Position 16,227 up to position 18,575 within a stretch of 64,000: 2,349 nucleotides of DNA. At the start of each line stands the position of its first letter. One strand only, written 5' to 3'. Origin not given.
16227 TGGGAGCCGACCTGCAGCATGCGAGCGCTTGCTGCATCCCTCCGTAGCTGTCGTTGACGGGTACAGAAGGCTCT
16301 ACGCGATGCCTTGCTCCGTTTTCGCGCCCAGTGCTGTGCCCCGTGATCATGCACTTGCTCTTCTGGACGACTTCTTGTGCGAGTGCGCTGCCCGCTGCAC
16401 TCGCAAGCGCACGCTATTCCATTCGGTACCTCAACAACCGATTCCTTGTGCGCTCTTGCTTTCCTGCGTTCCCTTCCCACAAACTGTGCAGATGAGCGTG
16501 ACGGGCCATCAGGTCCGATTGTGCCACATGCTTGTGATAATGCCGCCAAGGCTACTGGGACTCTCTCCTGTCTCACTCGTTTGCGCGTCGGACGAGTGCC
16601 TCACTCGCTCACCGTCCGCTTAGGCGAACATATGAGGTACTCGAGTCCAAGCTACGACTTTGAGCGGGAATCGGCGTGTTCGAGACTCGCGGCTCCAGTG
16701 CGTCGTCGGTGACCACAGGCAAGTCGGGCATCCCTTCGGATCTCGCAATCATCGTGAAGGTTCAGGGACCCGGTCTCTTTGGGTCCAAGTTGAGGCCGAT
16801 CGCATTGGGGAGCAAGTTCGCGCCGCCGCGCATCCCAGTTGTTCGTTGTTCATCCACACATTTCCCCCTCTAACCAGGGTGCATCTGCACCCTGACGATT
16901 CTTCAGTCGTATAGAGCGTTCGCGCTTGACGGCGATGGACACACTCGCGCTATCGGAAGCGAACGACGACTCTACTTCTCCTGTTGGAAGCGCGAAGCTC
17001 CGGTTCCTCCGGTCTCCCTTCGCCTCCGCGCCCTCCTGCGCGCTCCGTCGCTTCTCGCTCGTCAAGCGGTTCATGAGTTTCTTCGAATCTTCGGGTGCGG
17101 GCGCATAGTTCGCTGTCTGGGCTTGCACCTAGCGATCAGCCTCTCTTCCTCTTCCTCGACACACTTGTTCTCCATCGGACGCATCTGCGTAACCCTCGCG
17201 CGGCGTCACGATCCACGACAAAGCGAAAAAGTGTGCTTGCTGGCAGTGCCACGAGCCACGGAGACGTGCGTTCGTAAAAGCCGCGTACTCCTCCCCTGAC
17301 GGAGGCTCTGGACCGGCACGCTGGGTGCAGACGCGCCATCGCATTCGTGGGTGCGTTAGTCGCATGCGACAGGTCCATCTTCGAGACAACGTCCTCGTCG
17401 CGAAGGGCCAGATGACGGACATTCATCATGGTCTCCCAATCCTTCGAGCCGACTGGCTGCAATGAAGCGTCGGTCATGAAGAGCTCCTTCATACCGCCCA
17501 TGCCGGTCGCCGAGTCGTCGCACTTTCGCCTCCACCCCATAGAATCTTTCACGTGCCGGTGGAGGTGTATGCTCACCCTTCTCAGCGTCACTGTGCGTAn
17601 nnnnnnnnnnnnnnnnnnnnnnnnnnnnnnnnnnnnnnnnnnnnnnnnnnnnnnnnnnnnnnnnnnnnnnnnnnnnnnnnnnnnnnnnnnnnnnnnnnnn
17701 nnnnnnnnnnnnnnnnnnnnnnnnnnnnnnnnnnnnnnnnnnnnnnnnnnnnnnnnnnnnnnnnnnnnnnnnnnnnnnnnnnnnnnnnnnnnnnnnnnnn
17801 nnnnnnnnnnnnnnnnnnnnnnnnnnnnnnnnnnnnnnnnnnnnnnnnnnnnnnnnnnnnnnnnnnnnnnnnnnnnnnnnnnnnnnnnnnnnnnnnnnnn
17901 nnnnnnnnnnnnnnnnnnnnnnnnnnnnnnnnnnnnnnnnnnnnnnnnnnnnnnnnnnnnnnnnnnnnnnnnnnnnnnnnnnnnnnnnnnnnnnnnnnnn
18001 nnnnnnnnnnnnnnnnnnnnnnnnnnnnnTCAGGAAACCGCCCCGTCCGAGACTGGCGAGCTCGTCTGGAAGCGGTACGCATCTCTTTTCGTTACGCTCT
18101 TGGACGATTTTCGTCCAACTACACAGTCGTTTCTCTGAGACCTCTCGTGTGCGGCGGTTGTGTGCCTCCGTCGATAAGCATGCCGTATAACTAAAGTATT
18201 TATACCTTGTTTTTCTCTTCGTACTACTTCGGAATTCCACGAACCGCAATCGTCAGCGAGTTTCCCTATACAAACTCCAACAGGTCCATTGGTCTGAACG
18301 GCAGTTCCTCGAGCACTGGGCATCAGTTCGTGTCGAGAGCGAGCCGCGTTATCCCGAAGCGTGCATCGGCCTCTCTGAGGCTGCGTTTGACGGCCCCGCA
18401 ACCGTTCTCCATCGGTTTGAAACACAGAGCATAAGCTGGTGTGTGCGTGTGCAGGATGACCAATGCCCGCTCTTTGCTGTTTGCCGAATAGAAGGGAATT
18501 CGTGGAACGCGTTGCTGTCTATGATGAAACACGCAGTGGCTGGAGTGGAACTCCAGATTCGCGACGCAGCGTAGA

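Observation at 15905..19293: IR arms are copies of a previously uncharacterised non-coding dispersed element with short deletion derivatives elsewhere in the window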

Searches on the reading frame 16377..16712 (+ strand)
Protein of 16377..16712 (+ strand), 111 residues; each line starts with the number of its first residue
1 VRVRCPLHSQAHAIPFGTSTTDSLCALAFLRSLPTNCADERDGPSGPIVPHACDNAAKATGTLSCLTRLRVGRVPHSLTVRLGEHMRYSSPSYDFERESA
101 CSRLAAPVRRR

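Call 16: search_protein_families(library=pfam, proteins=[window:16377-16712:+], max_evalue=1)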
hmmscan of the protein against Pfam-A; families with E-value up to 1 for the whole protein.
window:16377-16712:+ (111 aa): 1 family
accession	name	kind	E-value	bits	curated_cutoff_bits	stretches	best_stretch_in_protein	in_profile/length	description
PF24630.1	PIN_TASOR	-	0.02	15.1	27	1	50-93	77-121/141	TASOR PIN domain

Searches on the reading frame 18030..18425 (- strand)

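Call 16: search_protein_families(library=pfam, proteins=[window:18030-18425:-], max_evalue=1)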
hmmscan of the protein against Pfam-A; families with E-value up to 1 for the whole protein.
window:18030-18425:- (131 aa): 2 families
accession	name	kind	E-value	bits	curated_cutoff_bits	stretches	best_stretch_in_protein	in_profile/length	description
PF12019.13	GspH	-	0.035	15.1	21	1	29-66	3-37/108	Type II transport protein GspH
PF22415.1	PSV_ORF131-like_dom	-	0.08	13.4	27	1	50-98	18-66/80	PSV_Hypothetical protein ORF131-like domain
